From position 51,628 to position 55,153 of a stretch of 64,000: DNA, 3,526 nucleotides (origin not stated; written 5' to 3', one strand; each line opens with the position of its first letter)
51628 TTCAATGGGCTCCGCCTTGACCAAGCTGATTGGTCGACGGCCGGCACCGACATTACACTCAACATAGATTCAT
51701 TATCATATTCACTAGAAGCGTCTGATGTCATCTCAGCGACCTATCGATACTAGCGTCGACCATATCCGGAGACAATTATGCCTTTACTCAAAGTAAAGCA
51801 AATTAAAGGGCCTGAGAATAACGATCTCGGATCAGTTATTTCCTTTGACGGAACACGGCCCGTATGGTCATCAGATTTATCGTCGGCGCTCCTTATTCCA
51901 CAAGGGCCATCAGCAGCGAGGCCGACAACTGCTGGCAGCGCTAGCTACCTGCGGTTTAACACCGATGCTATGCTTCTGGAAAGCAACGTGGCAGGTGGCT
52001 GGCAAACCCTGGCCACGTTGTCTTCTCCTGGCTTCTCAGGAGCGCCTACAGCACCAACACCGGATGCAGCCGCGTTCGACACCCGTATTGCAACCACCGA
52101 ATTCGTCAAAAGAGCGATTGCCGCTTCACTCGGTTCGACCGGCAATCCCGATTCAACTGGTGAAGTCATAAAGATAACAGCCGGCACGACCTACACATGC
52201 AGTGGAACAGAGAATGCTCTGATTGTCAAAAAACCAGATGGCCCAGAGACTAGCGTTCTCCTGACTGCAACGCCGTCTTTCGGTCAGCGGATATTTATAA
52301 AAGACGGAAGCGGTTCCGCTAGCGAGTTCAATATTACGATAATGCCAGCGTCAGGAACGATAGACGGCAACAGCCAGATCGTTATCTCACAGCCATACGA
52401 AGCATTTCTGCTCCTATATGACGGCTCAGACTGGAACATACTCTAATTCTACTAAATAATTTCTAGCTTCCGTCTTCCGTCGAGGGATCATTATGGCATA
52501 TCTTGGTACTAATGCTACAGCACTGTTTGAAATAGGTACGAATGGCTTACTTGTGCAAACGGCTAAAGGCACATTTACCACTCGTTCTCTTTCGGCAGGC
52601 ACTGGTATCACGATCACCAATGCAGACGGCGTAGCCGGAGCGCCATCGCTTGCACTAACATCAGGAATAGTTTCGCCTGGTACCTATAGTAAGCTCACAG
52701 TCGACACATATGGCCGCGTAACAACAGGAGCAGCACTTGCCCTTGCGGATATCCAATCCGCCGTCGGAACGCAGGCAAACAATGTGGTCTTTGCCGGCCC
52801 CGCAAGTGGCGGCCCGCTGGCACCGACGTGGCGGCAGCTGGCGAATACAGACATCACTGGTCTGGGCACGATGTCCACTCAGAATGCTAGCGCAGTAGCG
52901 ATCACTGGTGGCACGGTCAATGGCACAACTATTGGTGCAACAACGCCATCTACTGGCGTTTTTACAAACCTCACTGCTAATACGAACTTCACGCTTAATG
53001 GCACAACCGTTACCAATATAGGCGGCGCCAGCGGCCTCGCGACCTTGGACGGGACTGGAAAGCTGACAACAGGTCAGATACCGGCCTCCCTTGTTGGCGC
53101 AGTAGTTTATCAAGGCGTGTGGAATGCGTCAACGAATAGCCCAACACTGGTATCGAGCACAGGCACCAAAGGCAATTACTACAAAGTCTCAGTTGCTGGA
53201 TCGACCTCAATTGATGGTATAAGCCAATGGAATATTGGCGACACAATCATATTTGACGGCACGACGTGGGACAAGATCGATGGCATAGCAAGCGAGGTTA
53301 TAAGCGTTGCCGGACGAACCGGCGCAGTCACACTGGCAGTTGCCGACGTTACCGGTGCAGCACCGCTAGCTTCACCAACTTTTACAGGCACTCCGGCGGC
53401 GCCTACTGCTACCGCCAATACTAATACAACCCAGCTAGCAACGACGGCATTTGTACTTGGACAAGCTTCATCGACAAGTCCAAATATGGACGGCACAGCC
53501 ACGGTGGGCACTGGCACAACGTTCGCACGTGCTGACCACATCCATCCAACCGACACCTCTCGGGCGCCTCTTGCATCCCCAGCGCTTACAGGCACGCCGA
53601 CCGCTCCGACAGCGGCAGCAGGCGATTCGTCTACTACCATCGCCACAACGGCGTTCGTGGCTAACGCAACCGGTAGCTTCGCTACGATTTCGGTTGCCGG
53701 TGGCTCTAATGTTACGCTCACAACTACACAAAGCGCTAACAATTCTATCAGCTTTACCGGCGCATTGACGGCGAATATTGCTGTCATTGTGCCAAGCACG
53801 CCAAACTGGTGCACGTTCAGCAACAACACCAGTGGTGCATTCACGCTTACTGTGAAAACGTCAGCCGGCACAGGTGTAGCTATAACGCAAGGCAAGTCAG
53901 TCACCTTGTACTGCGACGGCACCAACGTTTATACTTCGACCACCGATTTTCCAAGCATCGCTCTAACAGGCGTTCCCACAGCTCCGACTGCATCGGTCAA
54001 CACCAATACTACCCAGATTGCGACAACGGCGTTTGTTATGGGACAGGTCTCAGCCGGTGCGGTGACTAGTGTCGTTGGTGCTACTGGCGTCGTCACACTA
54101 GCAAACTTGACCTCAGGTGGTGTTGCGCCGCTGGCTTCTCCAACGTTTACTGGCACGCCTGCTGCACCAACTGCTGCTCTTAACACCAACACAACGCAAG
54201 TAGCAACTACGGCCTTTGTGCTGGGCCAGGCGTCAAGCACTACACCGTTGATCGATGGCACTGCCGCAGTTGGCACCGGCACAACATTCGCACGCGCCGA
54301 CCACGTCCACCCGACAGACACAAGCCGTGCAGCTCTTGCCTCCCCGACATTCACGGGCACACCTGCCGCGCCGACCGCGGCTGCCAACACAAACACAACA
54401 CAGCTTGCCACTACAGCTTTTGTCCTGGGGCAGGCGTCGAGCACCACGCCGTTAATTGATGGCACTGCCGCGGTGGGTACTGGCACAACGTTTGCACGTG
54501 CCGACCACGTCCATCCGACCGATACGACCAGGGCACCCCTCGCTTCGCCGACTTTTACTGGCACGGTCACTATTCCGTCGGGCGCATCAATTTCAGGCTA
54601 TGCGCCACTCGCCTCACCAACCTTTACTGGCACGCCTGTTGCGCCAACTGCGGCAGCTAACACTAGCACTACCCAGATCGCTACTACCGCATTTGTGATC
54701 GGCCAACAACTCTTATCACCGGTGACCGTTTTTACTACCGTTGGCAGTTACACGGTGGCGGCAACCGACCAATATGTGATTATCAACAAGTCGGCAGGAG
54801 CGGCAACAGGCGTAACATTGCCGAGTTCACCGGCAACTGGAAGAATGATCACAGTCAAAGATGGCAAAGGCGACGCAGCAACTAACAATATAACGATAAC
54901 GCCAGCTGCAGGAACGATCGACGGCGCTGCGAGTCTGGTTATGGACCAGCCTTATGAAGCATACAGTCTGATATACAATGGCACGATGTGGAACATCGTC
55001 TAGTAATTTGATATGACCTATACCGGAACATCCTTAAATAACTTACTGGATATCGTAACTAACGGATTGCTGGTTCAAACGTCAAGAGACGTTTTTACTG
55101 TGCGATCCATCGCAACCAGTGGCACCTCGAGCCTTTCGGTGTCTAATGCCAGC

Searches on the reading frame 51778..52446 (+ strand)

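Call 33: search_protein_families(library=phrogs, proteins=[window:51778-52446:+], max_evalue=0.0001)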
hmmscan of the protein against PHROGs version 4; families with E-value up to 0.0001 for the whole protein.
window:51778-52446:+ (222 aa): 10 families
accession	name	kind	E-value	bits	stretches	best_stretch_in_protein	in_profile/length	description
phrog_4209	-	tail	3.7e-11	43.7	1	71-138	102-180/406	tail fiber protein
phrog_8713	-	tail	4.6e-09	36.8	1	71-123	387-439/509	tail fiber protein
phrog_2631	-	tail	9.4e-09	35.4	1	72-121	341-388/644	tail fiber protein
phrog_7032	-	tail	1.2e-08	34.6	1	71-123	243-295/866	tail fiber protein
phrog_11518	-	tail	3.3e-06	26.6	1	75-154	269-347/812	tail fiber protein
phrog_9625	-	unknown function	4.8e-06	25.4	1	52-148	841-933/1586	-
phrog_20556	-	tail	5.7e-06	26.6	1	123-221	294-394/528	baseplate protein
phrog_4549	-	tail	2.3e-05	23.8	1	77-135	270-328/869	tail fiber protein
phrog_22682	-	tail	3.3e-05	24.2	1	71-127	170-227/400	tail fiber protein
phrog_454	-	tail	3.7e-05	23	1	77-118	284-325/1376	tail fiber protein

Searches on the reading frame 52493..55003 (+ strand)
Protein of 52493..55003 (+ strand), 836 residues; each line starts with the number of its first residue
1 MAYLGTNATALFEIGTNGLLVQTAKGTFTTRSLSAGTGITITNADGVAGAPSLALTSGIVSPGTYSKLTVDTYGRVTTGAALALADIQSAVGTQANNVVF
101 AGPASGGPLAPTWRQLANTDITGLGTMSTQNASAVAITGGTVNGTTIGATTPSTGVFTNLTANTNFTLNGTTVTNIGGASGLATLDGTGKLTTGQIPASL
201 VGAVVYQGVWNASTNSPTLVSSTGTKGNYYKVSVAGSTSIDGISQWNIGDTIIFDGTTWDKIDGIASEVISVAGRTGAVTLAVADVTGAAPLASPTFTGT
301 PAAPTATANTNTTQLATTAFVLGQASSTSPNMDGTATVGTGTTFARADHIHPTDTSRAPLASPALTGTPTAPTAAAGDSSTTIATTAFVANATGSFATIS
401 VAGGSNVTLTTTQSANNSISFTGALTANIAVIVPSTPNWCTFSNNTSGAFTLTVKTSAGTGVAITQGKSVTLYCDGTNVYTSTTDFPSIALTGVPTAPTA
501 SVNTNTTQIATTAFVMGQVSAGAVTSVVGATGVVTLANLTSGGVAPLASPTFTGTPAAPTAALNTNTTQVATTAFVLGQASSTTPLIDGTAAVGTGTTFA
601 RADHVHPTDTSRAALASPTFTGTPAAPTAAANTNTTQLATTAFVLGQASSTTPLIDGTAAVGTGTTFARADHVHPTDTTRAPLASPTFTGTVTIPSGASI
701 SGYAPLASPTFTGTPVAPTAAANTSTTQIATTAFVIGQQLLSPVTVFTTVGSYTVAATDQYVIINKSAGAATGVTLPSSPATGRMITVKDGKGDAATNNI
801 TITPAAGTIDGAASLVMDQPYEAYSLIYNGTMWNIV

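Call 8: search_protein_families(library=phrogs, proteins=[window:52493-55003:+], max_evalue=0.00001)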
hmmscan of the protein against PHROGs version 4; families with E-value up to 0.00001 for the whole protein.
window:52493-55003:+ (836 aa): 15 families
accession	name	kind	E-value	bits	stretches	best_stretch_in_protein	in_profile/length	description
phrog_9625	-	unknown function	5.2e-59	200.9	5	265-323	1318-1376/1586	-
phrog_2631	-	tail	7.4e-46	158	6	353-393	341-381/644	tail fiber protein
phrog_7032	-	tail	1.3e-35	123.8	4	267-322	228-283/866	tail fiber protein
phrog_454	-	tail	4.3e-31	108.9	3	545-649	286-396/1376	tail fiber protein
phrog_4209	-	tail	3.8e-30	106.2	1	356-479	108-225/406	tail fiber protein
phrog_22682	-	tail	1.4e-28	101.2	4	702-754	221-275/400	tail fiber protein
phrog_13892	-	tail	4.4e-18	66.6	1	122-287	408-569/676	minor tail protein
phrog_8713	-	tail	8.5e-18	65.6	0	272-322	377-427/509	tail fiber protein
phrog_4549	-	tail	3.1e-16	59.7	1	357-415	271-327/869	tail fiber protein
phrog_11518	-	tail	6.4e-16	58.8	1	349-538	270-456/812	tail fiber protein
phrog_31460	-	tail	1.3e-15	58.7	1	174-291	50-163/288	tail protein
phrog_863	-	tail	7.3e-15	55.9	2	292-527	1-236/690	tail fiber assembly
phrog_29238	-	unknown function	3.7e-14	52.5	1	159-288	394-513/997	-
phrog_3100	-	tail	1.5e-11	46.2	0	683-769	61-147/382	tail fiber protein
phrog_38759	-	unknown function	4.2e-09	36.4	1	331-396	141-206/920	-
